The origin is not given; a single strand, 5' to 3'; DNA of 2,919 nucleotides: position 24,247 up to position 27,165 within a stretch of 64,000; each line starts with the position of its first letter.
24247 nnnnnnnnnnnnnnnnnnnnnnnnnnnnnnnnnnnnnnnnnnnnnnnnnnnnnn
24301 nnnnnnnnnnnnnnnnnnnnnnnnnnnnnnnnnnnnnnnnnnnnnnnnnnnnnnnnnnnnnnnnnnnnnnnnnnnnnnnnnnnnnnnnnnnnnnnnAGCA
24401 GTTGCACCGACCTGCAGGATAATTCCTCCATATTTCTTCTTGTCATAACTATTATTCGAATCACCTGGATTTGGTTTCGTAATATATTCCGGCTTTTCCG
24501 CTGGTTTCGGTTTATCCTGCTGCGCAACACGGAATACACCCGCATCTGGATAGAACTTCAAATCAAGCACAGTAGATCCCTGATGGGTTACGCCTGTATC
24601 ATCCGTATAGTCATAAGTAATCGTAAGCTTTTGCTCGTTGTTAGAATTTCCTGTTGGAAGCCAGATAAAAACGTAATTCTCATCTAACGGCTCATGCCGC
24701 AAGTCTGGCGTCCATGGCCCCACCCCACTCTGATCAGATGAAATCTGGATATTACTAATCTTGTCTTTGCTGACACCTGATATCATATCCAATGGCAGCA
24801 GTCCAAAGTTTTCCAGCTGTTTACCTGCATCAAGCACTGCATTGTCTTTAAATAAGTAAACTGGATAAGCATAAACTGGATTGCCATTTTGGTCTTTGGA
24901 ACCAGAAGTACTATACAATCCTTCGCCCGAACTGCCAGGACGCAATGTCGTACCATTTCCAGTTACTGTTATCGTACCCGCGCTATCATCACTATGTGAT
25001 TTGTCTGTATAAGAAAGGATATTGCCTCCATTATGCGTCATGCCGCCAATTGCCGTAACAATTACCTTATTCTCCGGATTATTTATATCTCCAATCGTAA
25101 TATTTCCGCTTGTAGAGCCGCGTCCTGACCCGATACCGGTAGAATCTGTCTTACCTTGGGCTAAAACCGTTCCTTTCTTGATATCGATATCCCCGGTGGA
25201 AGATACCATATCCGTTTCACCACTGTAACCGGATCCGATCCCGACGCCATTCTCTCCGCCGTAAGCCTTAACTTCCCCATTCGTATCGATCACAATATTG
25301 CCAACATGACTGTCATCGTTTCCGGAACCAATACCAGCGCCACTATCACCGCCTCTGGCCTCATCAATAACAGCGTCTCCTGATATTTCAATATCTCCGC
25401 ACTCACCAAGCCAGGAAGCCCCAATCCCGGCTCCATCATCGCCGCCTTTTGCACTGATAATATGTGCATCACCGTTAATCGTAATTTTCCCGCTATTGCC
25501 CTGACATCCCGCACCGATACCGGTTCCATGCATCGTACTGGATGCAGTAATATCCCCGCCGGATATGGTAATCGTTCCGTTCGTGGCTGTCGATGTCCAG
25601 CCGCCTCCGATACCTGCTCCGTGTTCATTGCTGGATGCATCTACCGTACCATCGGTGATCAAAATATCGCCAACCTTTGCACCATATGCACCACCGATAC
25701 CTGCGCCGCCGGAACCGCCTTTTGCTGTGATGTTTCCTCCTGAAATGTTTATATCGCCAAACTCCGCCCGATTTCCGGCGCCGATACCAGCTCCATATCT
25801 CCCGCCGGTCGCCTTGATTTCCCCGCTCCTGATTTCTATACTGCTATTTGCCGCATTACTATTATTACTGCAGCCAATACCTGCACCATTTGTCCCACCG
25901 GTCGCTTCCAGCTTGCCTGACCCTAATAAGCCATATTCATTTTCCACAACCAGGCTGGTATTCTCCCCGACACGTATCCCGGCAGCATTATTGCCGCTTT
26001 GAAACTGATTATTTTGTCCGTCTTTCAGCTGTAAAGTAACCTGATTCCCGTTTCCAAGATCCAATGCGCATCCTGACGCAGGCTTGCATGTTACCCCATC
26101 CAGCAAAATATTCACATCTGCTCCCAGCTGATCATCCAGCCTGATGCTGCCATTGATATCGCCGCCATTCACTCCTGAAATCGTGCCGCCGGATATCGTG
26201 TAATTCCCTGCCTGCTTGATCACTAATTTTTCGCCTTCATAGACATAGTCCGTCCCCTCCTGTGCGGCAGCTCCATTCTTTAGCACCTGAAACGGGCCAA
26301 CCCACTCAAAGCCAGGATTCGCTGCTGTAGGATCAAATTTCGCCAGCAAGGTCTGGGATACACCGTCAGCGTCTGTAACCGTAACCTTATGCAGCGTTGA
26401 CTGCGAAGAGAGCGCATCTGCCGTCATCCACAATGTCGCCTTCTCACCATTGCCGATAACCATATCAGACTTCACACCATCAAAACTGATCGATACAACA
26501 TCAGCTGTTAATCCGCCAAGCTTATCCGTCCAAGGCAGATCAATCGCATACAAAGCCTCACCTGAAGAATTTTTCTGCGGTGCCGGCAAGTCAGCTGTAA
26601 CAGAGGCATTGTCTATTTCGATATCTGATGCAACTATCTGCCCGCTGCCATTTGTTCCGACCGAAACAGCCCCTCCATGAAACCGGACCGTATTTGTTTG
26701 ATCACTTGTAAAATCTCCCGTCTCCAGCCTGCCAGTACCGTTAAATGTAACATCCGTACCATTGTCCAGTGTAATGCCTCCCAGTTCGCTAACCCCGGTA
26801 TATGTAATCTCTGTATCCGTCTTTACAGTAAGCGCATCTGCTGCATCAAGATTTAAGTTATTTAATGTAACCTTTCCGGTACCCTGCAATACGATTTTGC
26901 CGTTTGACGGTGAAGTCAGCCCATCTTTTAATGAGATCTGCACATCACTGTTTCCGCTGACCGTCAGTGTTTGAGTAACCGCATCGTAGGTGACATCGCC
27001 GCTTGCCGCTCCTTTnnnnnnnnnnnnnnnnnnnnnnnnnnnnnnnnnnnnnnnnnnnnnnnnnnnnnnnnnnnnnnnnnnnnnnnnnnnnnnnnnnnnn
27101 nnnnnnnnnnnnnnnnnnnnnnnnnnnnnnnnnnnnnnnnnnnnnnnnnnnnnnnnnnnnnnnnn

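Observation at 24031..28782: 1583-aa flagellin carrying a protease plus a beta-helix module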

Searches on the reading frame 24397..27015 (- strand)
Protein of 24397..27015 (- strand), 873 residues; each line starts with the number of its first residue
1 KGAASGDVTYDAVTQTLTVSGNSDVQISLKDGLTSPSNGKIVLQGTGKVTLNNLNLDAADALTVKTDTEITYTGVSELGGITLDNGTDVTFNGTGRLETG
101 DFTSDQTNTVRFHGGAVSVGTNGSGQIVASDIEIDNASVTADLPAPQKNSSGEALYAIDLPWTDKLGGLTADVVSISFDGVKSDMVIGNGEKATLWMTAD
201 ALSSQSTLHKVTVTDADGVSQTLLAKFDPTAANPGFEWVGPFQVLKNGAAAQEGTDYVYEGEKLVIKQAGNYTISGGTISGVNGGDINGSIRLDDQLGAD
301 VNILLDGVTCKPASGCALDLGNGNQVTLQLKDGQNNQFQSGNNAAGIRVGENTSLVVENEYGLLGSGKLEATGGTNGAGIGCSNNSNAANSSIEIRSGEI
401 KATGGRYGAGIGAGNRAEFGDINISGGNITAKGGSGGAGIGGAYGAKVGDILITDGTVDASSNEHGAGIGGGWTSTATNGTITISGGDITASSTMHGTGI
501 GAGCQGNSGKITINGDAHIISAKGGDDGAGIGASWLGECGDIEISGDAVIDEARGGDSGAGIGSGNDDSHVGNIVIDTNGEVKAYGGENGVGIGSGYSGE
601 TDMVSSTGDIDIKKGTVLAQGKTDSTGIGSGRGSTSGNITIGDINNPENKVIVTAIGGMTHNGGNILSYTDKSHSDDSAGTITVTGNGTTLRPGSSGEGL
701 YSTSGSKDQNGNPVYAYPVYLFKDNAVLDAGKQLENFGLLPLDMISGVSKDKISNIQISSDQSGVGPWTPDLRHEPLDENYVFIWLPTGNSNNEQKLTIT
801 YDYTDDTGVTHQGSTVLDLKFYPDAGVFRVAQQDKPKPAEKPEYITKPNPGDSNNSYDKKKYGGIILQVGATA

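Call 32: predict_structure(alignment_id=A2)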
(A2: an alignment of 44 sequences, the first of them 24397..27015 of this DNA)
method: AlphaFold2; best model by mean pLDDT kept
length: 873 residues; sequences in the alignment: 44
mean_pLDDT: 90.2   pTM: 0.83
mean pLDDT of the five models: 90.2, 90.0, 89.9, 89.1, 88.3
residues with pLDDT >= 90: 626; 70-90: 199; 50-70: 26; < 50: 22
segments of 3 or more residues with pLDDT < 50: 849-864, 871-873
pLDDT, mean of each block of 10 residues (from residue 1): 90 93 90 79 94 93 96 95 96 96 95 96 92 94 89 91 79 91 92 88 65 91 85 83 94 89 93 93 79 95 98 96 98 98 98 98 95 98 97 98 98 98 98 97 98 99 97 96 99 96 96 98 96 96 98 95 95 98 91 90 92 96 86 90 94 85 75 82 92 84 83 90 87 92 91 92 82 78 87 88 93 94 92 91 59 35 46 44
secondary structure, 60 per line:
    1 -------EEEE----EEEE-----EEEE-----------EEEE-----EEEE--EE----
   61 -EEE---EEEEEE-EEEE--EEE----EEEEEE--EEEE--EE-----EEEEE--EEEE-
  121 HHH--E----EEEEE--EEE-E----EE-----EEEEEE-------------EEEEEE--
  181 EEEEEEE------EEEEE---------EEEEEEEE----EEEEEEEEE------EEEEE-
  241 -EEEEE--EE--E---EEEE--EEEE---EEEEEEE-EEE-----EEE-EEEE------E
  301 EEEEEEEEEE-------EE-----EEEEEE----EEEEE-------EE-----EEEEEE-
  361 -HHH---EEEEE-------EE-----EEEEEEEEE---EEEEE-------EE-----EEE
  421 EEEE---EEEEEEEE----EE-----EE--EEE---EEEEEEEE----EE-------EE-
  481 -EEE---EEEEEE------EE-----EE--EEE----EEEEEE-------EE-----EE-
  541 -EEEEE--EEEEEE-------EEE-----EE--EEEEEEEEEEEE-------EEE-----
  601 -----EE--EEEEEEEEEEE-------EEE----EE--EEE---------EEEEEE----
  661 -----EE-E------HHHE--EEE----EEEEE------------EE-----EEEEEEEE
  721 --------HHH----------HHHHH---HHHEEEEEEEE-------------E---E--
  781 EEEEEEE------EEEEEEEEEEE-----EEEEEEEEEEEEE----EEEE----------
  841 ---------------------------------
elements in order (helices of 4 or more, strands of 3 or more residues): E8-11 E16-19 E25-28 E40-43 E49-52 E62-64 E68-73 E75-78 E81-83 E88-93 E96-99 E109-113 E116-119 E131-135 E138-140 E154-159 E173-178 E181-187 E194-198 E208-215 E220-228 E235-239 E242-246 E257-260 E263-266 E270-276 E278-280 E286-288 E290-293 E300-310 E325-330 E335-339 E354-359 E368-372 E387-395 E399-403 E418-424 E428-435 E451-453 E457-464 E482-484 E488-493 E511-513 E518-523 E542-546 E549-554 E562-564 E574-585 E593-595 E610-620 E628-630 E639-641 E651-656 E682-684 E689-693 E713-720 H742-746 E753-760 E781-787 E794-804 E810-822 E827-830

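Call 35: fold_search(model_id=the predicted structure, library=pdb)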
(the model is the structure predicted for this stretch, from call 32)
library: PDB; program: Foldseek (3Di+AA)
matches with E <= 10: 51; with E <= 0.001: 0
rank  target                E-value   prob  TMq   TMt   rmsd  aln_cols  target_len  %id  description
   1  3h09_B                3.3e-02  0.10  0.11  0.10  24.8       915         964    8  The structure of Haemophilus influenzae IgA1 protease (released 2009-04-21)
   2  3h09_A                5.4e-02  0.12  0.12  0.12  24.0       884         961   10  The structure of Haemophilus influenzae IgA1 protease (released 2009-04-21)
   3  4u4b                  2.5e-01  0.11  0.08  0.17  20.3       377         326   11  Crystal Structure of Pectate Lyase Pel3 from Pectobacterium carotovorum with one monomer in the A.U. (released 2015-08-05)
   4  3sze                  3.9e-01  0.08  0.15  0.14  20.2       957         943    9  Crystal structure of the passenger domain of the E. coli autotransporter EspP (released 2011-10-12)
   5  4phb                  5.6e-01  0.09  0.10  0.24  14.1       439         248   12  Structure of the polysaccharide lyase-like protein Cthe_2159 from C. thermocellum, Gadolinium derivative (released 2014-08-27)
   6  4om9                  1.1e+00  0.08  0.15  0.15  17.6       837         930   11  X-Ray Crystal Structure of the passenger domain of Plasmid encoded toxin, an Autrotansporter Enterotoxin from enteroaggr (released 2014-03-12)
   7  3b8y_A                1.1e+00  0.04  0.08  0.16  21.3       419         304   10  Crystal Structure of Pectate Lyase PelI from Erwinia chrysanthemi in complex with tetragalacturonic acid (released 2008-04-29)
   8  8vbb_A                1.9e+00  0.03  0.14  0.13  21.2      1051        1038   11  The secreted adhesin EtpA of Enterotoxigenic Escherichia coli in complex with the mouse mAb 1G05 (released 2024-09-04)
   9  2zfl                  2.3e+00  0.11  0.06  0.13   8.9       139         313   11  Crystal Structure of the Kif1A Motor Domain during Mg release: Mg-releasing Transition-3 (released 2008-09-23)
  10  6e57_A                2.9e+00  0.08  0.06  0.11  13.0       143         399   16  Bacteroides ovatus mixed-linkage glucan utilization locus (MLGUL) SGBP-B in complex with mixed-linkage heptasaccharide (released 2019-05-29)
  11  7txi                  3.4e+00  0.13  0.06  0.22   7.6        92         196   18  Cryo-EM of A. pernix flagellum (released 2022-06-01)
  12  8uh2_A                5.3e+00  0.12  0.08  0.10  15.9       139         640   14  Complex of C3b with the inhibitor albicin (released 2024-05-08)
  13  5kyw_B                5.3e+00  0.03  0.06  0.07  17.6       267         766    9  crystal structure of Sec23 and TANGO1 peptide3 complex (released 2016-09-07)
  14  3rkp_B                5.3e+00  0.02  0.05  0.10  24.1       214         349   11  Crystal structure of BcpA*(D312A), the major pilin subunit of Bacillus cereus (released 2012-05-30)
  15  5k70_A                5.5e+00  0.03  0.06  0.11  18.0       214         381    9  Sidekick-2 immunoglobulin domains 1-4 H18R/N22S mutant (released 2016-09-28)
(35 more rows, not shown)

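Call 87: fold_search(model_id=the predicted structure, library=viral)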
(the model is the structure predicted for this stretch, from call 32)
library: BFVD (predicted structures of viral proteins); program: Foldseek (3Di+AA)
matches with E <= 10: 193; with E <= 0.001: 0
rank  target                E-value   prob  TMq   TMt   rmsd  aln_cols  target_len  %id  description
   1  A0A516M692            1.1e-02  0.07  0.06  0.06  30.9       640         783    8  (no name in the UniProt tables at hand)
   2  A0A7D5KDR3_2          6.0e-02  0.04  0.09  0.09  38.1      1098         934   10  Uncharacterized protein [Synechococcus phage S-CAM7]
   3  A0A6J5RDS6            6.3e-02  0.15  0.15  0.17  22.5       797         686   10  Right handed beta helix region [uncultured Caudovirales phage]
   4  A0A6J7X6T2            7.5e-02  0.08  0.11  0.11  30.2       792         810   10  Uncharacterized protein [uncultured Caudovirales phage]
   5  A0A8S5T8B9            7.8e-02  0.33  0.16  0.22  17.9       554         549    9  Uncharacterized protein [Podoviridae sp. ctU557]
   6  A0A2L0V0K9            8.6e-02  0.08  0.12  0.09  18.5       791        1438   10  High-affnity carbon uptake protein Hat/HatR [Agrobacterium phage Atu_ph07]
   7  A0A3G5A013            9.4e-02  0.11  0.10  0.14  26.6       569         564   10  Collagen triple helix repeat containing protein [Harvfovirus sp.]
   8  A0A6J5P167            1.0e-01  0.10  0.13  0.10  26.2       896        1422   10  Fibronectin type III [uncultured Caudovirales phage]
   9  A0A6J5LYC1            1.8e-01  0.09  0.12  0.09  18.8       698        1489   14  Uncharacterized protein [uncultured Caudovirales phage]
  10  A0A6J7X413            1.9e-01  0.04  0.10  0.10  23.3       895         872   11  Uncharacterized protein [uncultured Caudovirales phage]
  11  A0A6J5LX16            2.2e-01  0.08  0.14  0.16  19.9       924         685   10  Uncharacterized protein [uncultured Caudovirales phage]
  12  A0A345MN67            2.4e-01  0.07  0.09  0.10  16.1       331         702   13  (no name in the UniProt tables at hand)
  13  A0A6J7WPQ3            3.9e-01  0.15  0.14  0.26  12.8       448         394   12  Uncharacterized protein [uncultured Caudovirales phage]
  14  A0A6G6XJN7            6.1e-01  0.06  0.16  0.17  27.0       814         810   10  Tail spike protein [Gordonia phage Skog]
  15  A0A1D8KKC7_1          6.1e-01  0.02  0.08  0.07  27.4       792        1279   11  Uncharacterized protein [Synechococcus phage S-CAM3]
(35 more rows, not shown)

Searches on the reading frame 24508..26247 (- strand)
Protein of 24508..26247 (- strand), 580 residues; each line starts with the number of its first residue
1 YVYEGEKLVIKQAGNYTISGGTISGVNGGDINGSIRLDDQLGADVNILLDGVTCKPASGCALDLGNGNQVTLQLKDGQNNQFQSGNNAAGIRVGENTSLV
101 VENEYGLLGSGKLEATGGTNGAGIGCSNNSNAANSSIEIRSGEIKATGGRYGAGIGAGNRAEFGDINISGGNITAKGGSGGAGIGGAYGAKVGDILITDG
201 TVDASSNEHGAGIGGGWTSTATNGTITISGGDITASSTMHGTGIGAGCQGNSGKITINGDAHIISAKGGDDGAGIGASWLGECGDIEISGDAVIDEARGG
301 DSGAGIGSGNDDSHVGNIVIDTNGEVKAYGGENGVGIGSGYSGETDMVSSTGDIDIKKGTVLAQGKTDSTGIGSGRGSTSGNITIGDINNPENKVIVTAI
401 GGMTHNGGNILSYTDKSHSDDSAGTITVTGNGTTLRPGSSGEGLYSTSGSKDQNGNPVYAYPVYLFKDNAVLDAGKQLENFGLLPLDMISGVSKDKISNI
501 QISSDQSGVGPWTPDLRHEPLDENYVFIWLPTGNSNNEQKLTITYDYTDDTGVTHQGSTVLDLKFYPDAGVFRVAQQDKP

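Call 36: find_homologous_proteins(query=window:24508-26247:-, max_evalue=0.001)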
Query window:24508-26247:- (580 aa): 6345 proteins with E <= 0.001 among 8000 candidates; the best 120 are listed.
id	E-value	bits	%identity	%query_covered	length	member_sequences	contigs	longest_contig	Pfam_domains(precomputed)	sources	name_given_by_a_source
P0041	2.2e-143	497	56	90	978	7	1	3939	PF18889.7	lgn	-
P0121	1.1e-99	353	47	84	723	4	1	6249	-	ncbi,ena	-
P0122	1.2e-92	330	44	99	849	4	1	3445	PF18889.7,PF00700.28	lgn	-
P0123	4.7e-56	209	36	99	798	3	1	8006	PF18889.7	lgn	-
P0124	2.1e-55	207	36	65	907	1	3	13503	PF18889.7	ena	-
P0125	3.9e-48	183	45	42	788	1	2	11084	PF18889.7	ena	-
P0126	1.0e-44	172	35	97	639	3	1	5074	PF00700.28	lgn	-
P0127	7.3e-44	169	29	31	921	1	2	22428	PF00404.25,PF18889.7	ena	-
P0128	1.1e-43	168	39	55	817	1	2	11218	PF18889.7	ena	-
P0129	4.4e-43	166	42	59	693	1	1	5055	PF18889.7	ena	-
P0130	8.9e-40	155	43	43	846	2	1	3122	PF18889.7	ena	-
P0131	1.3e-39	155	42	43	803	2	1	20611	PF18889.7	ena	-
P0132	2.0e-39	154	48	13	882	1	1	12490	PF18889.7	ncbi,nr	ncbi:MAG: hypothetical protein LBS42_05090, partial [Tannerella sp.]|nr:hypothetical protein [Tanner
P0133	2.1e-38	151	41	59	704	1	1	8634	PF14262.13,PF18889.7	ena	-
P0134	2.2e-38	151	30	25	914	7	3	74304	PF00404.25,PF18889.7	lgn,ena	-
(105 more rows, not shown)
